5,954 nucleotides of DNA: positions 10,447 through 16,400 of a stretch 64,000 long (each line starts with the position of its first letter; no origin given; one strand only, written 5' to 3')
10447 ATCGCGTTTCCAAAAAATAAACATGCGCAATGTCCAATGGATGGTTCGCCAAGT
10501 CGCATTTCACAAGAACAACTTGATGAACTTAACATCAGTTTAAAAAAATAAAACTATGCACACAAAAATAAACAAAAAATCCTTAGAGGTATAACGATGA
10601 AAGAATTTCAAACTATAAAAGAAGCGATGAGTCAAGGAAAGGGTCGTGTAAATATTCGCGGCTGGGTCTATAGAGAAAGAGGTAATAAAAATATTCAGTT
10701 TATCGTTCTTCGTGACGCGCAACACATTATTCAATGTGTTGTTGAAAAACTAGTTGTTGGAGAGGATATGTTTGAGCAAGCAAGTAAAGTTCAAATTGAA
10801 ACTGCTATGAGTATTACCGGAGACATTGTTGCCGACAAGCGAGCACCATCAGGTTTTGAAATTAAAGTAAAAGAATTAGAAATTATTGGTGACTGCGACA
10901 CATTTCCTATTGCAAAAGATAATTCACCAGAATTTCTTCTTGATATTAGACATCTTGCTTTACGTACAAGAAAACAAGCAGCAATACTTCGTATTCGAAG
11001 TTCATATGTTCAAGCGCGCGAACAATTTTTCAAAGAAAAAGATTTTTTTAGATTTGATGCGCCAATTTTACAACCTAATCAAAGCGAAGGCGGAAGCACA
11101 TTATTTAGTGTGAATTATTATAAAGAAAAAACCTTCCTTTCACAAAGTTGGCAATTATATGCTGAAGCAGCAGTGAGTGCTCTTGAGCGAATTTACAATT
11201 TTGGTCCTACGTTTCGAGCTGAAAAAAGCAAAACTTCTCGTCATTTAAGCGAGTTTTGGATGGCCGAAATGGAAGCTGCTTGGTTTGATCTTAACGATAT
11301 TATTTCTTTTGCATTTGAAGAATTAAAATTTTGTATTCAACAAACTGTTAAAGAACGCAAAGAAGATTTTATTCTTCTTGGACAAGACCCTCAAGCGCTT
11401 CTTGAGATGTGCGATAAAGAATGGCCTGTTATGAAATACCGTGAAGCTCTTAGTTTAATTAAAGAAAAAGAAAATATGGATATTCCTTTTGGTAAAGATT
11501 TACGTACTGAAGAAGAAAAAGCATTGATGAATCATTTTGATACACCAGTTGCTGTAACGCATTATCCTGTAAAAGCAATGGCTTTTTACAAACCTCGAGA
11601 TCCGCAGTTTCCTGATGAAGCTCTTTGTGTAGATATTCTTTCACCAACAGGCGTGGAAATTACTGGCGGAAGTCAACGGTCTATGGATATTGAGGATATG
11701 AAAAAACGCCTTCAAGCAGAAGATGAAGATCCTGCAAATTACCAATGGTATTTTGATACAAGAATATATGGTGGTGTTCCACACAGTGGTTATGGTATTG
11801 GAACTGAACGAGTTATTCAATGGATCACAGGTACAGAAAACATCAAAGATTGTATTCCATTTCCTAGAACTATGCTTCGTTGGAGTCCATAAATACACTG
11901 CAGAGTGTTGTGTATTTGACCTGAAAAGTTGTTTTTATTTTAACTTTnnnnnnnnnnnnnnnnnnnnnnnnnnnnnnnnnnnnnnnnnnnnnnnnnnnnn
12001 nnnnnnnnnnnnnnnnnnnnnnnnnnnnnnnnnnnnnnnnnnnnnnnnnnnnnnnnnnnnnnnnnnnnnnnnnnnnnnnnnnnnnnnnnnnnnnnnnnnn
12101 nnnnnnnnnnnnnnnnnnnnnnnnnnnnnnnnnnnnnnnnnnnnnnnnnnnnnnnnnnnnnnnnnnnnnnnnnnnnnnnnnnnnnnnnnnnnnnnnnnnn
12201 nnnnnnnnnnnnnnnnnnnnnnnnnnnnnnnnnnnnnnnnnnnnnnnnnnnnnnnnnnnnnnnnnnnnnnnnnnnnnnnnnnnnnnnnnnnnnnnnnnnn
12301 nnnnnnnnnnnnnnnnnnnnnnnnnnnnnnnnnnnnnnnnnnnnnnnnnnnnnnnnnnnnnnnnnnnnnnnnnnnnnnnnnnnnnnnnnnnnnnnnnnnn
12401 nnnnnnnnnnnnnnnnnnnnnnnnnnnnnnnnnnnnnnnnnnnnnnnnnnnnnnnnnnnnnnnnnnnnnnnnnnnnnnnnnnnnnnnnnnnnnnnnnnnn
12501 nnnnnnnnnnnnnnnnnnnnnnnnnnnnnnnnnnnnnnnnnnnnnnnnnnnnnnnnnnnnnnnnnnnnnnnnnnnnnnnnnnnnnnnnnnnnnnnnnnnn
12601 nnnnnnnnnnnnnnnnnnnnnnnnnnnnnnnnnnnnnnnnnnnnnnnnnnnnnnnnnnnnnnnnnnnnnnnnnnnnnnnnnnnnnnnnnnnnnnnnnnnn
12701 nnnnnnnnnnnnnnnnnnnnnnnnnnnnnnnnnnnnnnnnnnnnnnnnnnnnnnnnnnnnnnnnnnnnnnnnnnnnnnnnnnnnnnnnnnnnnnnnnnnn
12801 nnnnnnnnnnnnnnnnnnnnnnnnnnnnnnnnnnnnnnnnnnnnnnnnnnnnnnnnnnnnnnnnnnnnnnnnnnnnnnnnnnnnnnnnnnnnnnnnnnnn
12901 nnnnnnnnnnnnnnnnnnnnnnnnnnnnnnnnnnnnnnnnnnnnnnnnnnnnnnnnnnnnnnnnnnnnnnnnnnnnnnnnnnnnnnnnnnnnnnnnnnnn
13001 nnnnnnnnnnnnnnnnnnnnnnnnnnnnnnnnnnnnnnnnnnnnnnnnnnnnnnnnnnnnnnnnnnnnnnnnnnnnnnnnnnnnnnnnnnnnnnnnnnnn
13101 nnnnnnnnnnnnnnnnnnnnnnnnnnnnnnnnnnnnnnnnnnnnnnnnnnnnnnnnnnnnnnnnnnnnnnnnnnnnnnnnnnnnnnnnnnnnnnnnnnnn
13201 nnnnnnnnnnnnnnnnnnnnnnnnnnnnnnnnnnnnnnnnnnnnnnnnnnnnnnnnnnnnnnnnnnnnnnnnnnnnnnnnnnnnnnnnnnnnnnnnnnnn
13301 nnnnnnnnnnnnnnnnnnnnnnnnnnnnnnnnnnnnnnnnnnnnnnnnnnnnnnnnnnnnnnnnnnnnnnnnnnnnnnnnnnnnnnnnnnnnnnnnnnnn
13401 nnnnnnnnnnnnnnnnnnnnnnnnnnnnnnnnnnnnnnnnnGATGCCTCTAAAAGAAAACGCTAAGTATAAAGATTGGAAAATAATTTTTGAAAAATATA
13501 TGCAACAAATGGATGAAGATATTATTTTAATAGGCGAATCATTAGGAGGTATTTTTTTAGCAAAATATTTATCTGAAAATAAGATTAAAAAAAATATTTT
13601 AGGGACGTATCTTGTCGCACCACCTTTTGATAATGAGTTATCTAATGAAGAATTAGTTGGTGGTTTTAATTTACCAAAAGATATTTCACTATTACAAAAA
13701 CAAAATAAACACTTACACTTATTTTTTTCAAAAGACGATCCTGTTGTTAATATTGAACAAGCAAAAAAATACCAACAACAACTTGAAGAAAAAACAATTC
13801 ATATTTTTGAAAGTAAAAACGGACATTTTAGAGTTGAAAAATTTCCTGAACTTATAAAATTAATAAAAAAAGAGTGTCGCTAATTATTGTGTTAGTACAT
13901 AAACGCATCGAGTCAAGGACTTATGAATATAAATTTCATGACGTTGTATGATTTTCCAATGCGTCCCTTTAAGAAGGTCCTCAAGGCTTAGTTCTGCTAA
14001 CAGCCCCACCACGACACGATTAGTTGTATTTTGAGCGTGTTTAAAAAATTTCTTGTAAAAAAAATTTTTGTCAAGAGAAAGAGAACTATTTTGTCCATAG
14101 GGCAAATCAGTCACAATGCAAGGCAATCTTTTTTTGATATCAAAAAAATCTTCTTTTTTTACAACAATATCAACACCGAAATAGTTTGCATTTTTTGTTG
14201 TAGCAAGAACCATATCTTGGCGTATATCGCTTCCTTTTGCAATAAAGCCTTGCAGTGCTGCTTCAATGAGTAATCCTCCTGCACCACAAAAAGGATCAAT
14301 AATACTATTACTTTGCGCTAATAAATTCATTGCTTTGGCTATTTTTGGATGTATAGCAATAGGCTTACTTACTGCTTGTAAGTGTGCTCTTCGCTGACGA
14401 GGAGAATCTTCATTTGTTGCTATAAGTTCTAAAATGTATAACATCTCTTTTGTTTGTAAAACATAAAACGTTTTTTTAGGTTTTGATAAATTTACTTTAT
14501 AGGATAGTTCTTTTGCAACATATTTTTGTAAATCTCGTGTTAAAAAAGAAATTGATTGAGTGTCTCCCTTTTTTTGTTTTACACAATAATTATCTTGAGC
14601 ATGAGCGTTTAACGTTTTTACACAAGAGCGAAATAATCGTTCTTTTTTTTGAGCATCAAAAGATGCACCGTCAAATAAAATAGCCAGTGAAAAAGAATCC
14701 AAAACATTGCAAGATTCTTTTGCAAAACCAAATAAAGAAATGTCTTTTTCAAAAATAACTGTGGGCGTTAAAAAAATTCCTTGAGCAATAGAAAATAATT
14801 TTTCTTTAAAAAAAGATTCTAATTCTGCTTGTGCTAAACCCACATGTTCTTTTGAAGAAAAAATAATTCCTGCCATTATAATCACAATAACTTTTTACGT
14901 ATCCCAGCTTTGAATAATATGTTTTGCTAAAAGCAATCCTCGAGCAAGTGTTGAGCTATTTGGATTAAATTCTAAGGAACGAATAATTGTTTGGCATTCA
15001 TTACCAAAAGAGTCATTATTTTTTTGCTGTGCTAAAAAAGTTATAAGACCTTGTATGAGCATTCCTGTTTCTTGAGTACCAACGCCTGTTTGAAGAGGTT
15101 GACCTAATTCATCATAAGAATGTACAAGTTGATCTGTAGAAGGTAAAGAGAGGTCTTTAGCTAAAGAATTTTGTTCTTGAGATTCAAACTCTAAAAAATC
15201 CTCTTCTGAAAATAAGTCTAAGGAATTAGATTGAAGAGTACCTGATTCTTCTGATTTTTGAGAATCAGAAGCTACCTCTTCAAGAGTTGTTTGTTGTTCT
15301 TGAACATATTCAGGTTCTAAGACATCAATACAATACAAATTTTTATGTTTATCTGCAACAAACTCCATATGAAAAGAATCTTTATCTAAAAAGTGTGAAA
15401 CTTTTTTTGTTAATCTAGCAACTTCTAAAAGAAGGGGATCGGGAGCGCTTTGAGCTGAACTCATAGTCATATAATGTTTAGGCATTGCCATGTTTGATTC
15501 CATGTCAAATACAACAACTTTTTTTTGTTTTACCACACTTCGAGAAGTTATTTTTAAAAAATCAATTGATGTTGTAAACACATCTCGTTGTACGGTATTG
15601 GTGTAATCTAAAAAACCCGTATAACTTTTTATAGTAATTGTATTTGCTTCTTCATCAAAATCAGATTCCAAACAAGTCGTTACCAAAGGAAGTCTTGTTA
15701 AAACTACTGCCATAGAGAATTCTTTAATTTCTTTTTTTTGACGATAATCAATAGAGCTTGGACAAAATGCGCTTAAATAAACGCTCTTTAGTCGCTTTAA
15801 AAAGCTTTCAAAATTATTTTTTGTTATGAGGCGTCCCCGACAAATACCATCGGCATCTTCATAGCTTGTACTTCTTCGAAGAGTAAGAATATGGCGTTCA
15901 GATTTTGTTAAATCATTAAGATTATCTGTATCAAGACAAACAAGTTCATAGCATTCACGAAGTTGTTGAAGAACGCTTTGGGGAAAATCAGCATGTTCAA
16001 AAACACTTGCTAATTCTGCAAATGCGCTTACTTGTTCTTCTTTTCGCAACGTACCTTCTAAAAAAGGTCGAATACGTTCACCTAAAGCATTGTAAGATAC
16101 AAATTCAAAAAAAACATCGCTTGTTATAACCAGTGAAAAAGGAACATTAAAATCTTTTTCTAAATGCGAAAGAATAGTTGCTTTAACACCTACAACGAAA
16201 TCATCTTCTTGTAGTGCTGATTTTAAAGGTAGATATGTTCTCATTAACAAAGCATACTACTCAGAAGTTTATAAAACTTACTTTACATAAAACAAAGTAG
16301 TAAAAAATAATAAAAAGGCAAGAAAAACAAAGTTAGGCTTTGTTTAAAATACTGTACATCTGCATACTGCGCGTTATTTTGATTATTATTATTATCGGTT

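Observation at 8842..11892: Bacterial-type AspRS adjacent to AsnRS in an otherwise archaeal gene context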

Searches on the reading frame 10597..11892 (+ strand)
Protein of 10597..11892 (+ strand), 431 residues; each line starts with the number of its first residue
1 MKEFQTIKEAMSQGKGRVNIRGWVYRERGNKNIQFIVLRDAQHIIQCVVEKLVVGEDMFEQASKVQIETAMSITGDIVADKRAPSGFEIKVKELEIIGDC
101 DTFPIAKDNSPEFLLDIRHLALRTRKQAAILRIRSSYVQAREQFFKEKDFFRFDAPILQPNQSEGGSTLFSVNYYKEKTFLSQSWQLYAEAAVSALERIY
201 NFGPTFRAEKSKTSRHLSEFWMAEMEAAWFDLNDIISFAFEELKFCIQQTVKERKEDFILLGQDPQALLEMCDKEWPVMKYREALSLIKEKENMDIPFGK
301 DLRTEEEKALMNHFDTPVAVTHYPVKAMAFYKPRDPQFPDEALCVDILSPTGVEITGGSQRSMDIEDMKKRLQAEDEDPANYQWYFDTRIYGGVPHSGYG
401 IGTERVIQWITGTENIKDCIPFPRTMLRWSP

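Call 3: search_protein_families(library=pfam, proteins=[window:10597-11892:+])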
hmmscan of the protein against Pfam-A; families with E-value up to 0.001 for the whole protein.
window:10597-11892:+ (431 aa): 2 families
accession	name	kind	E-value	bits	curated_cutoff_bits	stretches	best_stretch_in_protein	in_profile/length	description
PF00152.25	tRNA-synt_2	-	1.3e-64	218.7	25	1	112-425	3-307/308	tRNA synthetases class II (D, K and N)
PF01336.31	tRNA_anti-codon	-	2e-13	50.5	27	1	18-97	1-75/75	OB-fold nucleic acid binding domain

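Call 4: search_protein_families(library=ncbifam, proteins=[window:10597-11892:+], max_evalue=0.00001)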
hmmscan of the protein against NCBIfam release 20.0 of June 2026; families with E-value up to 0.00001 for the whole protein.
window:10597-11892:+ (431 aa): 16 families
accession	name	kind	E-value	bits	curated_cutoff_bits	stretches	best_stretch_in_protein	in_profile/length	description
NF003037.0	PRK03932.1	equivalog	6.4e-136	453.9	414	1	6-428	5-448/451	asparagine--tRNA ligase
TIGR00457.1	asnS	equivalog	4.4e-123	411.4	342.6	1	6-427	7-451/455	asparagine--tRNA ligase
NF003483.0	PRK05159.1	equivalog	9.2e-98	327.9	353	1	8-431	9-438/438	aspartate--tRNA(Asn) ligase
TIGR00458.1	aspS_nondisc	equivalog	3.6e-79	266.7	368.4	1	4-431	3-428/428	aspartate--tRNA(Asn) ligase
NF001750.0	PRK00476.1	equivalog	1.1e-40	139.5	443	2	15-252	18-267/590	aspartate--tRNA ligase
NF005052.0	PRK06462.1-1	equivalog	1.3e-38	133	368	1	122-424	40-345/353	asparagine synthetase A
TIGR00459.1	aspS_bact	equivalog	3e-34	118.3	373.85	2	16-286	17-279/586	aspartate--tRNA ligase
NF001756.1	PRK00484.1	subfamily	7.6e-29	100.7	468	1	4-424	39-484/488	lysine--tRNA ligase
NF005054.0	PRK06462.1-4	equivalog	1e-26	93.8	309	1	120-424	14-310/318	asparagine synthetase A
TIGR00499.1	lysS_bact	equivalog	7.2e-25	87.6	427.6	1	4-312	41-346/496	lysine--tRNA ligase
NF005053.0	PRK06462.1-3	equivalog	5.4e-21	75.4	322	1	173-418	13-260/274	asparagine synthetase A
NF002821.0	PRK02983.1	equivalog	1.4e-19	69.7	742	1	7-286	650-933/1102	bifunctional lysylphosphatidylglycerol synthetase/lysine--tRNA ligase LysX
NF005055.0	PRK06462.1-5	equivalog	3.4e-19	69.1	389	1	179-424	87-333/341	asparagine synthetase A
NF009460.0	PRK12820.1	equivalog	1.1e-16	60.2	1379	1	14-237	34-281/723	bifunctional aspartyl-tRNA synthetase/aspartyl/glutamyl-tRNA amidotransferase subunit C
TIGR00462.1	genX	equivalog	2.3e-11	43.7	286.9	1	132-422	2-304/304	EF-P lysine aminoacylase EpmA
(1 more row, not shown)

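Call 13: find_homologous_proteins(query=window:10597-11892:+, max_evalue=1e-30)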
Query window:10597-11892:+ (431 aa): 7771 proteins with E <= 1e-30 among 8000 candidates; the best 120 are listed.
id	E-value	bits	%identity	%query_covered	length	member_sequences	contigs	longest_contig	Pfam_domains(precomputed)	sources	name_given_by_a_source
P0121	8.4e-294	992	100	100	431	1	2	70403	PF01336.32,PF00152.26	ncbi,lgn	ncbi:MAG: asparagine--tRNA ligase [Candidatus Woesearchaeota archaeon]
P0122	1.5e-265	899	88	100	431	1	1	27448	PF01336.32,PF00152.26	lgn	-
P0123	8.9e-215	731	70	99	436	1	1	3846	PF01336.32,PF00152.26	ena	-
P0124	3.7e-211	720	71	100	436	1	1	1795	PF01336.32,PF00152.26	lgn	-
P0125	3.2e-209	713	71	100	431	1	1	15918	PF01336.32,PF00152.26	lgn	-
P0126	4.3e-209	713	70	100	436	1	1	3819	PF01336.32,PF00152.26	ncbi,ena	-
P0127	1.1e-208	711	69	99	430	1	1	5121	PF01336.32,PF00152.26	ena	-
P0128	1.2e-207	708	69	99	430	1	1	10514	PF01336.32,PF00152.26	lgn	-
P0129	8.2e-207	705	69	100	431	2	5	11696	PF01336.32,PF00152.26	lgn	-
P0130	2.0e-206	704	69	100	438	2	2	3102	PF01336.32,PF00152.26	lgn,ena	-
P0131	3.1e-206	703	68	99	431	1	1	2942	PF01336.32,PF00152.26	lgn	-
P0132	3.3e-206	703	68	99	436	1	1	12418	PF01336.32,PF00152.26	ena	-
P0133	1.6e-205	701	69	99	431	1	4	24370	PF01336.32,PF00152.26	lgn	-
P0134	1.9e-205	701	69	100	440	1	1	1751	PF01336.32,PF00152.26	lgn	-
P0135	5.1e-205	699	69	97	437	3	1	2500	PF01336.32,PF00152.26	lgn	-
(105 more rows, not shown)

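Call 22: search_solved_structures(query=window:10597-11892:+, max_evalue=1e-10, show_alignments=2)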
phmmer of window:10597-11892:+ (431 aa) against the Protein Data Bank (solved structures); distinct sequences matched with E-value up to 1e-10: 43.
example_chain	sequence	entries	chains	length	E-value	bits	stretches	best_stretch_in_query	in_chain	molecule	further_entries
5zg8_A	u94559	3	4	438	7e-104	351.2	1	17-431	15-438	Asparagine--tRNA ligase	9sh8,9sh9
1x54_A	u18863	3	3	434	4.4e-101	342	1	14-429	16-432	Asparaginyl-tRNA synthetase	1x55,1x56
2xgt_A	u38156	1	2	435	3.4e-65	223.8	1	9-428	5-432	ASPARAGINYL-TRNA SYNTHETASE, CYTOPLASMIC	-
2xti_A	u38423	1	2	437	1.1e-64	222.1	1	8-428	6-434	ASPARAGINYL-TRNA SYNTHETASE, CYTOPLASMIC, PUTATIVE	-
6pqh_A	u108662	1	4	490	2.2e-63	217.8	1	162-425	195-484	Asparagine--tRNA ligase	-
8tc7_A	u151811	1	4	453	1.7e-59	205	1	16-431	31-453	Asparagine--tRNA ligase, cytoplasmic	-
5xix_A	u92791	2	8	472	1.9e-59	204.8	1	16-431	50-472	Asparagine--tRNA ligase, cytoplasmic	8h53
8tc8_A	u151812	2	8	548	3.1e-59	204.1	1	16-431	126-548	Asparagine--tRNA ligase, cytoplasmic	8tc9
3m4p_A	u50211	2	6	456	1.7e-56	195.1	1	14-431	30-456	Asparaginyl-tRNA synthetase, putative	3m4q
3nel_A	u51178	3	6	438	1.4e-54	188.8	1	16-431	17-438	Aspartyl-tRNA synthetase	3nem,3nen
1b8a_A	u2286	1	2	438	4.7e-54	187.1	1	16-431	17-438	PROTEIN (ASPARTYL-TRNA SYNTHETASE)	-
1wyd_A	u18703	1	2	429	2.2e-53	184.9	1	18-431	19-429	hypothetical aspartyl-tRNA synthetase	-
1n9w_A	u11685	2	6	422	2.8e-48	168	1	17-431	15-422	aspartyl-tRNA synthetase 2 | Non-discriminating and archaeal-type aspartyl-tRNA synthetase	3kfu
3i7f_A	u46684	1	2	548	1.5e-38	136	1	112-431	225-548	Aspartyl-tRNA synthetase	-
1eov_A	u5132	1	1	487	6.2e-37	130.7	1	113-429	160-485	ASPARTYL-TRNA SYNTHETASE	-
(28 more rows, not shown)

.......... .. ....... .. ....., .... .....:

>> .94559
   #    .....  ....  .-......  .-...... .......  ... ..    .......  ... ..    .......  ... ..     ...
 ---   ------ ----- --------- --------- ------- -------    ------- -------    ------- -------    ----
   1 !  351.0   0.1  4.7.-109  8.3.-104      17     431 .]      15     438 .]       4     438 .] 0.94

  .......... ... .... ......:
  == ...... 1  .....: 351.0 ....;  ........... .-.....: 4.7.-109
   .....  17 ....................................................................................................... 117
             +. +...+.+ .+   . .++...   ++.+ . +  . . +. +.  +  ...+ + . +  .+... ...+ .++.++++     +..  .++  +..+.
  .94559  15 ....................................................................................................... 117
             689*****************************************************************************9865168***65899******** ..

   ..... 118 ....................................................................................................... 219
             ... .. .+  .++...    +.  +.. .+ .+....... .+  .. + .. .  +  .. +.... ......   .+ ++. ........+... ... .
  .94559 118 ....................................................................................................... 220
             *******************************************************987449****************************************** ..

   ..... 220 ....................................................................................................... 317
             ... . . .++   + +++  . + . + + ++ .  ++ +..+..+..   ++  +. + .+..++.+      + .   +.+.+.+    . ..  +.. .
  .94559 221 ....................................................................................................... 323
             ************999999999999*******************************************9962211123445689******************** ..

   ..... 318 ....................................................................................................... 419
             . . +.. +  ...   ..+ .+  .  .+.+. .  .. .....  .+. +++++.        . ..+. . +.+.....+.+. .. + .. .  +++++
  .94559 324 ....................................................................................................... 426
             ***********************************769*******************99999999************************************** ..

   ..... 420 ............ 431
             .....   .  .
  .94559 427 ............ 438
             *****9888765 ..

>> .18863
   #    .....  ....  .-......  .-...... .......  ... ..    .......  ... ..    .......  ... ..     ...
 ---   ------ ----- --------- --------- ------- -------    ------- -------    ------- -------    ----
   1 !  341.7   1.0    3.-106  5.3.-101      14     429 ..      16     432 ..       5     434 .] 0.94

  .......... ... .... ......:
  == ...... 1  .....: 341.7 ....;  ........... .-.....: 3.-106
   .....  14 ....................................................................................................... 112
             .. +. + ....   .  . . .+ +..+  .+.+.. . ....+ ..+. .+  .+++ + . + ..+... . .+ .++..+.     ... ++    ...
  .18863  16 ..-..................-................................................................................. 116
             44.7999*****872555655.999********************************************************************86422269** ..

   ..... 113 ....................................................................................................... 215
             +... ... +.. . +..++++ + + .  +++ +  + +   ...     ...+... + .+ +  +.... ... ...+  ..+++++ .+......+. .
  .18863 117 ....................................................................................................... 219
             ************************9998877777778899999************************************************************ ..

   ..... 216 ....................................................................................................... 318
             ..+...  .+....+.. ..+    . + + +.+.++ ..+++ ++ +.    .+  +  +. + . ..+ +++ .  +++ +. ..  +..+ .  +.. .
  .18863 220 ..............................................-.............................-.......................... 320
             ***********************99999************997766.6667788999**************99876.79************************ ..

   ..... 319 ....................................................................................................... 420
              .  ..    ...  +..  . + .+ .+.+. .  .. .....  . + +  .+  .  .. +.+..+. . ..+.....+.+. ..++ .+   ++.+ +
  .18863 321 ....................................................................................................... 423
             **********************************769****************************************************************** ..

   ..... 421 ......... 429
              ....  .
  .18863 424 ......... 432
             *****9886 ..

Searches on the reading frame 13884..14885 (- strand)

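Call 3: search_protein_families(library=pfam, proteins=[window:13884-14885:-])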
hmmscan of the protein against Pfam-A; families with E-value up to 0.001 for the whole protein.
window:13884-14885:- (333 aa): 3 families
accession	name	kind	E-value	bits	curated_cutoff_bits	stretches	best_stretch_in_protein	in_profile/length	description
PF01170.24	UPF0020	-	3.9e-17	63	22.3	1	174-319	8-190/197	RMKL-like, methyltransferase domain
PF09445.16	Methyltransf_15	-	6e-06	26.4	22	1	193-253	2-64/165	RNA cap guanine-N2 methyltransferase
PF13847.12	Methyltransf_31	-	0.0006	20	27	0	192-252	4-68/145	Methyltransferase domain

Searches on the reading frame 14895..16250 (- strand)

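Call 8: search_protein_families(library=pfam, proteins=[window:14895-16250:-], max_evalue=0.00001)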
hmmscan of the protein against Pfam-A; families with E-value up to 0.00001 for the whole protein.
window:14895-16250:- (451 aa): 1 family
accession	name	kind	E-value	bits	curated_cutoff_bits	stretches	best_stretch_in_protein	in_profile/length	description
PF01326.24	PPDK_N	-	1.1e-15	58.2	27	1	20-320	4-315/328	Pyruvate phosphate dikinase, AMP/ATP-binding domain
